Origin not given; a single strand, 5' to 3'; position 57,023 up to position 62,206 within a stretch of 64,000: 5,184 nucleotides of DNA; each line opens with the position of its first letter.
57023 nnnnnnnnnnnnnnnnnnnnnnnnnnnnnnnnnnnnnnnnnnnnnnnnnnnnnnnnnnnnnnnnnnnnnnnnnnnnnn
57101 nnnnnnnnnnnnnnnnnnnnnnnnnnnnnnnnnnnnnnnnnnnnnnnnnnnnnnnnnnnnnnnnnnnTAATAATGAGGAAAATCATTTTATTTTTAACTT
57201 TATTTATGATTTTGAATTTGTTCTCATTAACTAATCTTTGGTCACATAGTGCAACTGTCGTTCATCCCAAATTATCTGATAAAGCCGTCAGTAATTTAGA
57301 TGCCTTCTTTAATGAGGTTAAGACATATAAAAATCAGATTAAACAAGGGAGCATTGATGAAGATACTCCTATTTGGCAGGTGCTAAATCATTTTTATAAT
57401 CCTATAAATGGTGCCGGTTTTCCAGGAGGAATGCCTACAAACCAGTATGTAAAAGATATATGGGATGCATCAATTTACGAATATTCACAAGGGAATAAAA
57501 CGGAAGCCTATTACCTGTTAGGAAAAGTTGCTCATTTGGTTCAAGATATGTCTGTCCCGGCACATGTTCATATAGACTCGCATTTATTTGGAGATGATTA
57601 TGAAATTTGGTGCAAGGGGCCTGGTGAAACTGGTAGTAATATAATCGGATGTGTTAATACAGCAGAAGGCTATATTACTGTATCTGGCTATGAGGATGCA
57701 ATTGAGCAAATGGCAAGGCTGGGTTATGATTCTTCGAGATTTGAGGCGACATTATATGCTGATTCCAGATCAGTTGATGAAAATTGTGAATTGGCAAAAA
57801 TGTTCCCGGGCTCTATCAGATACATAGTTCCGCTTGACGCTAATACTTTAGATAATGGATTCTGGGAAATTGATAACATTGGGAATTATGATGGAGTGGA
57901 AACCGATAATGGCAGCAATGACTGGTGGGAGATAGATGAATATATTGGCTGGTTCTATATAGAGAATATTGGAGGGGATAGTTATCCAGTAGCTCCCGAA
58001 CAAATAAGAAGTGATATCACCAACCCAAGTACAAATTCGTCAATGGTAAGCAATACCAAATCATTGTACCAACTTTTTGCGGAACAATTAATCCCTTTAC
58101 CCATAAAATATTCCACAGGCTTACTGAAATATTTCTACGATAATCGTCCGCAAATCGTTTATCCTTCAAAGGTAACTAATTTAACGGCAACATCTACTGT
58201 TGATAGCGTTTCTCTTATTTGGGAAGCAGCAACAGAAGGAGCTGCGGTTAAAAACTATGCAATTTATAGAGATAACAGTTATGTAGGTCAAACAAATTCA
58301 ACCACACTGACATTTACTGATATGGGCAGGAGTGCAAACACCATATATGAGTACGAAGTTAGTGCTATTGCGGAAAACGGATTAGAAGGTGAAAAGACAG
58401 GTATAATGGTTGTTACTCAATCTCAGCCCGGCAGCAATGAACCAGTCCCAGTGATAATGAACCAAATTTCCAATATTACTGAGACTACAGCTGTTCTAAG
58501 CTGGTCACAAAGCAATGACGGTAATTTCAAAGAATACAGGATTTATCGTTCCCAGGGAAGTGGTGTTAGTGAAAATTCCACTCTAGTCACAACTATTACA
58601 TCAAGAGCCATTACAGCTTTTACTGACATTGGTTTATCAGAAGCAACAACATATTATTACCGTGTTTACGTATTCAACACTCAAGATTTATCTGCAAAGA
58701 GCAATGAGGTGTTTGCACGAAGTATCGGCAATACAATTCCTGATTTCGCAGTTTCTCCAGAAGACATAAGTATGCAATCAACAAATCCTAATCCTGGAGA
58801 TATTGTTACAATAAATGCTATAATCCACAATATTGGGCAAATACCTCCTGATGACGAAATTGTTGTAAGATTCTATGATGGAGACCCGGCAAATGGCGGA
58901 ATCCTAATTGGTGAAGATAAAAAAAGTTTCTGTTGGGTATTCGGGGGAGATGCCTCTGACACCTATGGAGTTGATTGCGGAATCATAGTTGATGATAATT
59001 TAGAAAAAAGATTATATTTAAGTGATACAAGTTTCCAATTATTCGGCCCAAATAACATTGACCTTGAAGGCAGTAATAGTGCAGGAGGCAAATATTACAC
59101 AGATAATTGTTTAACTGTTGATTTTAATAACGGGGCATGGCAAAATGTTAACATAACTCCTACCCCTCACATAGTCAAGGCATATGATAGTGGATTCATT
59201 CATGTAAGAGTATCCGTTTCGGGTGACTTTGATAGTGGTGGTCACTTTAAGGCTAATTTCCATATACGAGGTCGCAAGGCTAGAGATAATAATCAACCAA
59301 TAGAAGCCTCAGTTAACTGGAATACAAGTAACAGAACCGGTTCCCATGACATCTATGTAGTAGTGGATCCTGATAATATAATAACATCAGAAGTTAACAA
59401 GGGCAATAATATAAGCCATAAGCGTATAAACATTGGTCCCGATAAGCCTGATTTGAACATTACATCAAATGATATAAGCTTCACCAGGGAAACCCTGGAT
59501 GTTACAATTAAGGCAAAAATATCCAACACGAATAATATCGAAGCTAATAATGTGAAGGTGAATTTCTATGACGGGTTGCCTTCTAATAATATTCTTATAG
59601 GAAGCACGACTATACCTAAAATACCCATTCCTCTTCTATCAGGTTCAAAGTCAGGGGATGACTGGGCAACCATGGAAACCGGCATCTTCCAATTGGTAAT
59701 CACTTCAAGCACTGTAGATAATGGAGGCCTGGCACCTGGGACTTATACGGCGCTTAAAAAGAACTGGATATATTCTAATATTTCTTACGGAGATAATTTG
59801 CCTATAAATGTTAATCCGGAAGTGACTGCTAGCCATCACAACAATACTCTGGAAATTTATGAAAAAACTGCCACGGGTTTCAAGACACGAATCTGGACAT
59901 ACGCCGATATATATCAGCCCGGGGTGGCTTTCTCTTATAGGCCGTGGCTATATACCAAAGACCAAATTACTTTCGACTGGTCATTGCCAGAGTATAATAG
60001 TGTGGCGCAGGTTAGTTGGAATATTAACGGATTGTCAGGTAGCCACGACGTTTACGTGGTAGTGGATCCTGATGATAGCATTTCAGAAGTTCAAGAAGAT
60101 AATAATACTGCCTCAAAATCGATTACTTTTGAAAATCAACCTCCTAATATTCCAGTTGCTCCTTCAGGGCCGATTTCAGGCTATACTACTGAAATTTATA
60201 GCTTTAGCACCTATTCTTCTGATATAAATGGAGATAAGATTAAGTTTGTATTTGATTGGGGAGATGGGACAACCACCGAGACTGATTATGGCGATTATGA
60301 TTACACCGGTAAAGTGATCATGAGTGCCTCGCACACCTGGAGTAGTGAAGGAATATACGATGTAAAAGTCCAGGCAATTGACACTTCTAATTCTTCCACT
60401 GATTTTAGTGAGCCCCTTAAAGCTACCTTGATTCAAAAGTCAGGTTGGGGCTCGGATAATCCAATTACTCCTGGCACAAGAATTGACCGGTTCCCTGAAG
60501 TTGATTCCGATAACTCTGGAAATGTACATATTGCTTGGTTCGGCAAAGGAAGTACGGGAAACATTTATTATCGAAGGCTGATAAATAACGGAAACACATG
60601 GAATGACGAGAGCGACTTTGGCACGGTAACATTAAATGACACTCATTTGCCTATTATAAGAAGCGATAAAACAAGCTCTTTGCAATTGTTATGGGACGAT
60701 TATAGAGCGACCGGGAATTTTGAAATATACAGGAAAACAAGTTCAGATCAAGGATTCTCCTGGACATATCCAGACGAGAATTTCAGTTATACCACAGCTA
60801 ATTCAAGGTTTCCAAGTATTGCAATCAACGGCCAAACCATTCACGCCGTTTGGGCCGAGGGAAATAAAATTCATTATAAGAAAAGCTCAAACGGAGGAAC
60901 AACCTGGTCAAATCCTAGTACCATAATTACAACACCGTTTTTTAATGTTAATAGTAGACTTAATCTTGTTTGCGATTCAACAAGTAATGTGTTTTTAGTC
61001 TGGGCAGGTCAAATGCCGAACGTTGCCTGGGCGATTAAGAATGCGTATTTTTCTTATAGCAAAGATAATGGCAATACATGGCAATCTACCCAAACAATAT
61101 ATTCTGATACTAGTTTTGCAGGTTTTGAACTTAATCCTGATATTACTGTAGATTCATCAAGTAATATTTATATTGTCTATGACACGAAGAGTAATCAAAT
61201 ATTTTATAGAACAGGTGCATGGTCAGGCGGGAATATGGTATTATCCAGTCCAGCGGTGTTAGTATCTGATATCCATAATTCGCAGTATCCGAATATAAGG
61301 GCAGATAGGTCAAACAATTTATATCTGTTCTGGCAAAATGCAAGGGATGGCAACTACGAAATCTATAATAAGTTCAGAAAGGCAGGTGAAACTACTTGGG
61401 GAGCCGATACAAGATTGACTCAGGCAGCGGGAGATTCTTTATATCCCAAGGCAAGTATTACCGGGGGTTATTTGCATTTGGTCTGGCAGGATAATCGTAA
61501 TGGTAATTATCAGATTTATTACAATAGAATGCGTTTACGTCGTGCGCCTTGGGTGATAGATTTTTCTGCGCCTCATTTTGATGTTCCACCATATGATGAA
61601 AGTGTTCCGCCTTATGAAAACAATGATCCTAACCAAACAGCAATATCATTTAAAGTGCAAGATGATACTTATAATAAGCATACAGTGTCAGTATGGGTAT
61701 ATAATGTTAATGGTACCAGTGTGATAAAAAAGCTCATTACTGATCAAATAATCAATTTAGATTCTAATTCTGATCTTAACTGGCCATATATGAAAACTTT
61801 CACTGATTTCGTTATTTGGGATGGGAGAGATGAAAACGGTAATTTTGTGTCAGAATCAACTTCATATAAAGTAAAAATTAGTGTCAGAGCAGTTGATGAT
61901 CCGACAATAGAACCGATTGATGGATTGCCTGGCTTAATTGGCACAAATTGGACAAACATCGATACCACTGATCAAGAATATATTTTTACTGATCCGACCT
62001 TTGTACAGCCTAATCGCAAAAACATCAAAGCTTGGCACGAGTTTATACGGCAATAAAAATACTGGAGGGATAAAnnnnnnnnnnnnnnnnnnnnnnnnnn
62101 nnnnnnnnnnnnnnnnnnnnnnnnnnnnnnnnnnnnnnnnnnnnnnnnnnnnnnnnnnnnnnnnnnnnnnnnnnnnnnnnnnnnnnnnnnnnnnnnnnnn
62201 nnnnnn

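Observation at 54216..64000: Low-GC island downstream of comM encoding small OMPs, a secreted HEAT-repeat protein, several secreted orphans and the giant protein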

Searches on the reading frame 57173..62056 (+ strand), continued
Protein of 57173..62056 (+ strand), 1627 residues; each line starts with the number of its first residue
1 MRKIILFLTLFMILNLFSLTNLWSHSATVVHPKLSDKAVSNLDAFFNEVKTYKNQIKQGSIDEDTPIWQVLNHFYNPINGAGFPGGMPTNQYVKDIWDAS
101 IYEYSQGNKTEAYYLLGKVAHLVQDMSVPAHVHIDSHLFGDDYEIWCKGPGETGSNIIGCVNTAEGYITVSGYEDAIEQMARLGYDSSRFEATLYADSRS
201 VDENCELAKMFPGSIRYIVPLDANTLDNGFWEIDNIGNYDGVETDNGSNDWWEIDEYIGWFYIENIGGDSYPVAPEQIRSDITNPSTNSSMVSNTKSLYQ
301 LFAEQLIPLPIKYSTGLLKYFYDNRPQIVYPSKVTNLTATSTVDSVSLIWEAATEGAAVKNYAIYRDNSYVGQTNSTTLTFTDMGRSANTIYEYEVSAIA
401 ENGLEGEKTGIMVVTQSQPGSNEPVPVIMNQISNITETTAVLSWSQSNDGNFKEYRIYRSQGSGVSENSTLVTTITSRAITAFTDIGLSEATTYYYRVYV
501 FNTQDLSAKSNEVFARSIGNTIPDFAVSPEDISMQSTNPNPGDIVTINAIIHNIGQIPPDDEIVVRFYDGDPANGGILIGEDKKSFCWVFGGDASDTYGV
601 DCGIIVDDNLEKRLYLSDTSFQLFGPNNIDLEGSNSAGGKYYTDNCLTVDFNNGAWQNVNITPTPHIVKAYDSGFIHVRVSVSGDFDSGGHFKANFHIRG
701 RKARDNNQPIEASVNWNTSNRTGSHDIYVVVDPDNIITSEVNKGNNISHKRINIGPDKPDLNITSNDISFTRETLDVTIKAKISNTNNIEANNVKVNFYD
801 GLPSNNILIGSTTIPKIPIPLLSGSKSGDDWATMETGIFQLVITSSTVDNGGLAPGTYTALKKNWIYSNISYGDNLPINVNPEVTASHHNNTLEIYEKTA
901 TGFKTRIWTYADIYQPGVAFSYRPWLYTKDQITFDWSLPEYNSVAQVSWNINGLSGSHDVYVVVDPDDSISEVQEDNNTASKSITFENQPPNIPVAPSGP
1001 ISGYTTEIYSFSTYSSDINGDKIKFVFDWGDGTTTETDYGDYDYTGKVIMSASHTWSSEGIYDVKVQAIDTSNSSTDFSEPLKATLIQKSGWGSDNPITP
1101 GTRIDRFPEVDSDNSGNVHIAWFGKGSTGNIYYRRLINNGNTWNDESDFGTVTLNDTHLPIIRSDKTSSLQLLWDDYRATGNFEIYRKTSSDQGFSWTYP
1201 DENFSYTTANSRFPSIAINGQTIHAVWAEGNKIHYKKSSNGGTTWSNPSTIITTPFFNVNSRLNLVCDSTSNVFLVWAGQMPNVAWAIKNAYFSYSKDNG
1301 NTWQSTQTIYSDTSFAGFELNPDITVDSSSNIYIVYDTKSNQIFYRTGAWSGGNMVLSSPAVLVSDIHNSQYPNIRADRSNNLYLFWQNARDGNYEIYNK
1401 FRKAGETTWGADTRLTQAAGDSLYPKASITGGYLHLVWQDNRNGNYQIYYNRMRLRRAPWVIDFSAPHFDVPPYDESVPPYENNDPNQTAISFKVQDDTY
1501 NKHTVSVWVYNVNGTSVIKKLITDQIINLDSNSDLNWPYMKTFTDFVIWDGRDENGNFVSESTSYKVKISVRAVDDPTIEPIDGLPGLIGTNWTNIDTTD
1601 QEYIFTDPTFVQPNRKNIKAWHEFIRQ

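Call 72: fold_search(model_id=the predicted structure, library=pdb)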
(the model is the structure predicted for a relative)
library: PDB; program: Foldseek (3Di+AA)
matches with E <= 10: 1471; with E <= 0.001: 120
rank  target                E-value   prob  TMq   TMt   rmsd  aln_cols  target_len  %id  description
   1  5x7o_A                1.2e-08  1.00  0.18  0.11  21.9       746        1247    8  Crystal structure of Paenibacillus sp. 598K alpha-1,6-glucosyltransferase (released 2017-07-26)
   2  8qqh_BBB              2.7e-08  1.00  0.11  0.08  31.0       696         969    9  Structure of beta-galactosidase from Desulfurococcus amyloliticus (released 2024-08-14)
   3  5a57                  4.2e-08  1.00  0.14  0.10  25.8       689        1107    8  The structure of GH101 from Streptococcus pneumoniae TIGR4 in complex with PUGT (released 2015-09-02)
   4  3ecq_A                5.1e-08  1.00  0.15  0.08  23.7       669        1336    9  Endo-alpha-N-acetylgalactosaminidase from Streptococcus pneumoniae: SeMet structure (released 2008-09-09)
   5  3ecq_B                8.0e-08  1.00  0.14  0.08  23.7       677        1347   10  Endo-alpha-N-acetylgalactosaminidase from Streptococcus pneumoniae: SeMet structure (released 2008-09-09)
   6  9h9a                  8.0e-08  0.99  0.12  0.08  31.4       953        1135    7  native structure of the full-length pesticidal protein Cry8Ba2, from crystals formed in vivo (form 1) (released 2025-12-03)
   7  3njx                  9.2e-08  1.00  0.16  0.22  20.2       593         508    9  Rhamnogalacturonan Lyase from Aspergillus aculeatus mutant H210A (released 2010-10-06)
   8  5a59_A                9.7e-08  1.00  0.14  0.10  23.8       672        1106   10  The structure of GH101 E796Q mutant from Streptococcus pneumoniae TIGR4 in complex with T-antigen (released 2015-09-02)
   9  8qqh_AAA              1.1e-07  1.00  0.11  0.08  31.3       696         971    9  Structure of beta-galactosidase from Desulfurococcus amyloliticus (released 2024-08-14)
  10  8h3u_A                2.7e-07  1.00  0.16  0.19  24.1       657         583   10  Inhibitor-bound EP, polyA model (released 2022-11-23)
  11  7js4                  3.9e-07  1.00  0.14  0.11  21.0       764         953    7  The structure of the M60 catalytic domain with the CBM51-1 and CBM51-2 domains from Clostridium perfringens ZmpB (released 2021-02-03)
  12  5a55                  4.7e-07  1.00  0.13  0.09  23.8       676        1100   10  The native structure of GH101 from Streptococcus pneumoniae TIGR4 (released 2015-09-02)
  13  1nkg                  5.2e-07  1.00  0.16  0.22  20.2       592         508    9  Rhamnogalacturonan lyase from Aspergillus aculeatus (released 2004-05-25)
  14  2xhn_A                5.4e-07  1.00  0.15  0.21  20.6       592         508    9  Rhamnogalacturonan lyase from Aspergillus aculeatus K150A active site mutant (released 2010-09-29)
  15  6tfj_A                9.4e-07  1.00  0.16  0.15  27.4       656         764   10  Vip3Aa protoxin structure (released 2020-08-12)
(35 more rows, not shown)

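Call 96: search_protein_families(library=phrogs, proteins=[P0069, P0097, P0139], max_evalue=0.001)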
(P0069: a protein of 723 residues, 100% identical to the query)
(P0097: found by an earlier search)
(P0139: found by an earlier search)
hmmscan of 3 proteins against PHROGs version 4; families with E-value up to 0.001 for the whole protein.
P0069 (723 aa): 0 families

P0097 (117 aa): 35 families (the best 25 are shown)
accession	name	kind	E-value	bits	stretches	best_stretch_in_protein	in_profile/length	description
phrog_2104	-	unknown function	8.8e-15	55.8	1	59-106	41-88/103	-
phrog_8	-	transcription regulation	1.8e-14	55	1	5-100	87-199/346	transcriptional regulator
phrog_4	-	transcription regulation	5.1e-14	53.1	1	56-102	135-178/400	transcriptional repressor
phrog_2328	-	transcription regulation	8.4e-14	52.5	1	54-104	12-62/128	transcriptional repressor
phrog_3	-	transcription regulation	2.3e-13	51.7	2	55-104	86-132/430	transcriptional repressor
phrog_7950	-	transcription regulation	3.8e-13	50.3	2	60-96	10-46/68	transcriptional repressor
phrog_4836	-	transcription regulation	6.2e-13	49.7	1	57-101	75-120/194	CII-like regulator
phrog_2439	-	transcription regulation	1.6e-11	44.7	1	55-106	5-56/367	transcriptional regulator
phrog_5119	-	unknown function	3.5e-10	40.9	1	54-99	50-98/152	-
phrog_2967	-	transcription regulation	2.4e-09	38.1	1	54-106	7-59/225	transcriptional regulator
phrog_11187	-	transcription regulation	6.9e-08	33.2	0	59-105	9-55/63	transcriptional regulator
phrog_8898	-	unknown function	8.4e-08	32.8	0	5-30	12-37/70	-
phrog_147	-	transcription regulation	5.2e-07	31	0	57-105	4-53/100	transcriptional regulator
phrog_5823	-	transcription regulation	7.5e-07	29.6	1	56-100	5-50/404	transcriptional regulator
phrog_38149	-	unknown function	7.8e-07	30.2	0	56-111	7-62/190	-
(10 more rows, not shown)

P0139 (127 aa): 2 families
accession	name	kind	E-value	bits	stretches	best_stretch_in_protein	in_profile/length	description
phrog_2577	-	integration and excision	6.4e-30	105.1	1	1-118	19-133/134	transposase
phrog_2393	-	integration and excision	2.8e-16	60.7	1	49-125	2-78/83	transposase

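Call 97: search_protein_families(library=padloc, proteins=[window:57173-62056:+, P0069, P0097], max_evalue=0.001)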
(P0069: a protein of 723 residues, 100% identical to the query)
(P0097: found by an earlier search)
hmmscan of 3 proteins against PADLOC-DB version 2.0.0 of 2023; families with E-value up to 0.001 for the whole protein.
window:57173-62056:+ (1627 aa): 0 families

P0069 (723 aa): 0 families

P0097 (117 aa): 16 families
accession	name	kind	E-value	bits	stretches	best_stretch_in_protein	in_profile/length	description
PDLC03951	RmrA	-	1.9e-14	51.4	1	59-109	10-60/400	-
PDLC02926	HTH_VI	-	2e-12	45.2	1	58-105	2-49/92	-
PDLC03949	RmrA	-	3.3e-12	43.9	1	60-105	5-50/363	-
PDLC03948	RmrA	-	2e-11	41.4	1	59-106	10-57/397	-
PDLC03944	RmrA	-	4.5e-10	37.1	1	58-105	7-54/384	-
PDLC03956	RmrA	-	5.1e-10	37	1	58-106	9-58/399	-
PDLC03954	RmrA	-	6.9e-09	33.1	1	59-106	12-59/380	-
PDLC03955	RmrA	-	5.4e-08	30.4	1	60-105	23-68/371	-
PDLC03952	RmrA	-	5.8e-08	30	1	59-105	24-70/395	-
PDLC03946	RmrA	-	4.5e-07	26.9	1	60-106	5-51/357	-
PDLC04133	mad1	-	5.2e-07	27.9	0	69-97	4-32/60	mads_1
PDLC04142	capH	-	6.4e-07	28.4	1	56-105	5-54/103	capH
PDLC03947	RmrA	-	1.6e-06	25.2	1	56-107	10-61/383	-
PDLC03669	Control_protein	-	3.4e-06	25.3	0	62-100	14-52/96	control protein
PDLC03945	RmrA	-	0.00035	17.9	0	59-109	4-54/394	-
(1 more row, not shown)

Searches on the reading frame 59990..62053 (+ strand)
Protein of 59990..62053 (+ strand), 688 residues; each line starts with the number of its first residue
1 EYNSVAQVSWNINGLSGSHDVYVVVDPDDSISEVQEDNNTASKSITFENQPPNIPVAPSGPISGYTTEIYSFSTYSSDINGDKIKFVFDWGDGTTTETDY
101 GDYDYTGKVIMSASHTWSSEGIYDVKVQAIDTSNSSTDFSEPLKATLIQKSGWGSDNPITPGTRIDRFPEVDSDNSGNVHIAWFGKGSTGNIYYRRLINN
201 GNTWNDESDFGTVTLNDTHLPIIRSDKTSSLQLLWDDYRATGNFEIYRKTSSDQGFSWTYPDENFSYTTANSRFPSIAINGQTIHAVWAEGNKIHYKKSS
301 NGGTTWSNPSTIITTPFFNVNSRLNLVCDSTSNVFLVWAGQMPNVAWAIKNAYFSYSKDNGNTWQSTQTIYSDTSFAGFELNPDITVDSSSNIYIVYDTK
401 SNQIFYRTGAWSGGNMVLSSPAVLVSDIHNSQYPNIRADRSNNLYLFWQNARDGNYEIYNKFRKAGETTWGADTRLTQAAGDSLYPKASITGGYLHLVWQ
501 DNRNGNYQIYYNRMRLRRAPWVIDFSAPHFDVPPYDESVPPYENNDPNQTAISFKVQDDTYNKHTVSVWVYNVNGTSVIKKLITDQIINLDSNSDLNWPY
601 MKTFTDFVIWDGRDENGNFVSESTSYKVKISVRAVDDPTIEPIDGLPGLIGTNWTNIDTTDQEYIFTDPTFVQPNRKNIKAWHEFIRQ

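Call 57: find_homologous_proteins(query=window:59990-62053:+, max_evalue=1e-10)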
Query window:59990-62053:+ (688 aa): 40 proteins with E <= 1e-10 among 7471 candidates.
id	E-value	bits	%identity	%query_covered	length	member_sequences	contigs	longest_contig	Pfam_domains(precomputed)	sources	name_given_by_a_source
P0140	1.6e-93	333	31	50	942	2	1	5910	PF22847.3,PF18962.8,PF15892.12,PF13860.13,PF06739.18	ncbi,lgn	-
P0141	3.6e-70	255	30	54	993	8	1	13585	PF18962.8,PF02012.27,PF13088.13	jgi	jgi:hypothetical protein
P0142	3.2e-64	236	31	49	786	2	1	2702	PF18962.8,PF02012.27,PF00041.28,PF13088.13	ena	-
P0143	3.6e-62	229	34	43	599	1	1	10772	PF18962.8,PF02012.27,PF13088.13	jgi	jgi:hypothetical protein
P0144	3.4e-51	193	30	49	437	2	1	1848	PF26549.1,PF18962.8,PF02012.27,PF13088.13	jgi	jgi:hypothetical protein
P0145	1.9e-50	190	33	49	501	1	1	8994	PF18962.8,PF02012.27,PF13088.13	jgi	jgi:hypothetical protein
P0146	7.6e-46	175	35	44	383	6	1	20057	PF15892.12,PF02012.27,PF13088.13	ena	-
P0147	1.3e-44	171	27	45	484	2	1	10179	PF18962.8,PF13088.13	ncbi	-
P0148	2.4e-44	170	28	55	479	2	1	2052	PF18962.8,PF02012.27,PF13088.13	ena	-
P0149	8.0e-42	162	31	52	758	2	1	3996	PF10342.16,PF15892.12,PF02012.27,PF13088.13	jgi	jgi:hypothetical protein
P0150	2.7e-41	160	30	53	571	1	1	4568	PF26549.1,PF18998.7,PF15892.12,PF13088.13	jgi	jgi:hypothetical protein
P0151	1.9e-40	157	28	55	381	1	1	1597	PF15892.12,PF02012.27,PF13088.13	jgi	jgi:BNR repeat-like domain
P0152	1.3e-39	154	27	50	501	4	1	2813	PF18962.8,PF13088.13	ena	-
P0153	1.9e-39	154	30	53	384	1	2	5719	PF15892.12,PF13088.13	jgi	jgi:hypothetical protein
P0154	9.8e-37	145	32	51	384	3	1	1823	PF02012.27,PF13088.13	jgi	jgi:hypothetical protein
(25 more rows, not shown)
